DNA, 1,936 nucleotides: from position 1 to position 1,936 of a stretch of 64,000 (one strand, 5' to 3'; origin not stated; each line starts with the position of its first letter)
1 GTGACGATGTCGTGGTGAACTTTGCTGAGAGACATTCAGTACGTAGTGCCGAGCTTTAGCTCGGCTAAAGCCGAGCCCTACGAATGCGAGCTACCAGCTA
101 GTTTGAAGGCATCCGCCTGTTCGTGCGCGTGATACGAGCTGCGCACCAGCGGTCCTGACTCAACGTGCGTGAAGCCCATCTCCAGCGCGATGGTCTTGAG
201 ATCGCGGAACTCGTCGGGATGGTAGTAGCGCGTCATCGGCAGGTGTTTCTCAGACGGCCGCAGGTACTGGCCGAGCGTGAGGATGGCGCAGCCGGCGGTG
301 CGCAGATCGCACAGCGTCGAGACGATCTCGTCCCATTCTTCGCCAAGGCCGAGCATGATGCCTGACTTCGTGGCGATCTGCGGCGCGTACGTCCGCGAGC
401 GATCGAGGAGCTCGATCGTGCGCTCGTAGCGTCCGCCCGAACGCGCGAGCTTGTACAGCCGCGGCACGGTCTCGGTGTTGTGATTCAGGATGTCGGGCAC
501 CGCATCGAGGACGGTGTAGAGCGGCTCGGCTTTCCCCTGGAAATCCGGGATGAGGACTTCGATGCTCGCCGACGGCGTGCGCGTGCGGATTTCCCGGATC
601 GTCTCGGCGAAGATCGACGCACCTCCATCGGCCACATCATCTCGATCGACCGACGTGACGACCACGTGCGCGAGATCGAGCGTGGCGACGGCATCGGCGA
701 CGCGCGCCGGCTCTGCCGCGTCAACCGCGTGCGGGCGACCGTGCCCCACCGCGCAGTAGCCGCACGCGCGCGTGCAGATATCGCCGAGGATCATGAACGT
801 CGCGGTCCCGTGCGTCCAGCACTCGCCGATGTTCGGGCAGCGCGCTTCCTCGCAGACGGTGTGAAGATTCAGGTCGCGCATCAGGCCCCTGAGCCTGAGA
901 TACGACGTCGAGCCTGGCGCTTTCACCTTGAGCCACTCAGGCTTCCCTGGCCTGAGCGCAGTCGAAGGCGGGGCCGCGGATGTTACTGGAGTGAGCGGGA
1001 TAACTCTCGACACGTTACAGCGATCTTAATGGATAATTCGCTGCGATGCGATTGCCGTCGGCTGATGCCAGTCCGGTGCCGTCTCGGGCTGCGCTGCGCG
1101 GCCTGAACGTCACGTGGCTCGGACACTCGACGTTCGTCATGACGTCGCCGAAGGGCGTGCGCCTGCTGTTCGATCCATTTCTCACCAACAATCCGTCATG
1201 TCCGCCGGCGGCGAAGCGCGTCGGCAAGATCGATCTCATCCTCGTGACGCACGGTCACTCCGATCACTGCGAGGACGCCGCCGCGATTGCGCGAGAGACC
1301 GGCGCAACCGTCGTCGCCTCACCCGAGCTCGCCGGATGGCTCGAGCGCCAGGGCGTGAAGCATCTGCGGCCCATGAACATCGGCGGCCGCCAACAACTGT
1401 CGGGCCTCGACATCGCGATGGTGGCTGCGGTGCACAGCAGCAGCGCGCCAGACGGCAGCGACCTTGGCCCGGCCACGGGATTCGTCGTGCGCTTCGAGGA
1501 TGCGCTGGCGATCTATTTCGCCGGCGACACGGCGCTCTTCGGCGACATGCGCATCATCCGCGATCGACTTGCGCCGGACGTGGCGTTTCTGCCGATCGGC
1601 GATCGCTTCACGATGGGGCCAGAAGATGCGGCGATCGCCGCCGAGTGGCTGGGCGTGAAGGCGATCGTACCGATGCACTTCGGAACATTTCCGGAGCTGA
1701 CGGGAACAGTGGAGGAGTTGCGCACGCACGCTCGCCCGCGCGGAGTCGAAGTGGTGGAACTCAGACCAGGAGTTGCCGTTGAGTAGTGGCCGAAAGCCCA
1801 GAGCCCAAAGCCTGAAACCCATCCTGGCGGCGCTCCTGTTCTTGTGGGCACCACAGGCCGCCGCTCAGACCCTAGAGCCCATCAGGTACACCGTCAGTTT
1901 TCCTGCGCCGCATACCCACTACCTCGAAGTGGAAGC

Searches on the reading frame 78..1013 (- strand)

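Call 102: search_protein_families(library=pfam, proteins=[window:78-1013:-], max_evalue=0.001)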
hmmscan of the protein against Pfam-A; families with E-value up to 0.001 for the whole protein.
window:78-1013:- (311 aa): 2 families
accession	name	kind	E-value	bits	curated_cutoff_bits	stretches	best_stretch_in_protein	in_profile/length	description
PF04055.27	Radical_SAM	-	9.9e-15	55.5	29.5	1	74-234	1-163/166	Radical SAM superfamily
PF16881.10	LIAS_N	-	1.2e-11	45.4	27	1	24-59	61-96/96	N-terminal domain of lipoyl synthase of Radical_SAM family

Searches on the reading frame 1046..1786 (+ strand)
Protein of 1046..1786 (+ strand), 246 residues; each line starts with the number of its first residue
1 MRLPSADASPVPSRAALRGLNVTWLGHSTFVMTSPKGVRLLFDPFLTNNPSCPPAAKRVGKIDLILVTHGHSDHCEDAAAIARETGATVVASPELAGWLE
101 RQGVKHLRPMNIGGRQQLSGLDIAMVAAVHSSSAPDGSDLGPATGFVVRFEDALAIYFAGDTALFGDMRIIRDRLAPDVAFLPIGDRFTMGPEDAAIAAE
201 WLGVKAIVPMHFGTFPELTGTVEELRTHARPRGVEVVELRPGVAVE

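Call 102: search_protein_families(library=pfam, proteins=[window:1046-1786:+], max_evalue=0.001)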
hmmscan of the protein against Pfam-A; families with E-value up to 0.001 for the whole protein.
window:1046-1786:+ (246 aa): 3 families
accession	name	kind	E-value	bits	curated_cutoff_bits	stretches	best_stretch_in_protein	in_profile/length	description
PF12706.13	Lactamase_B_2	-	7.3e-28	98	27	1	39-212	2-200/200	Beta-lactamase superfamily domain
PF13483.12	Lactamase_B_3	-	2.1e-24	86.8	24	1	22-211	2-160/160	Beta-lactamase superfamily domain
PF00753.33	Lactamase_B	-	1.3e-10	42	22.7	1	23-112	2-94/196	Metallo-beta-lactamase superfamily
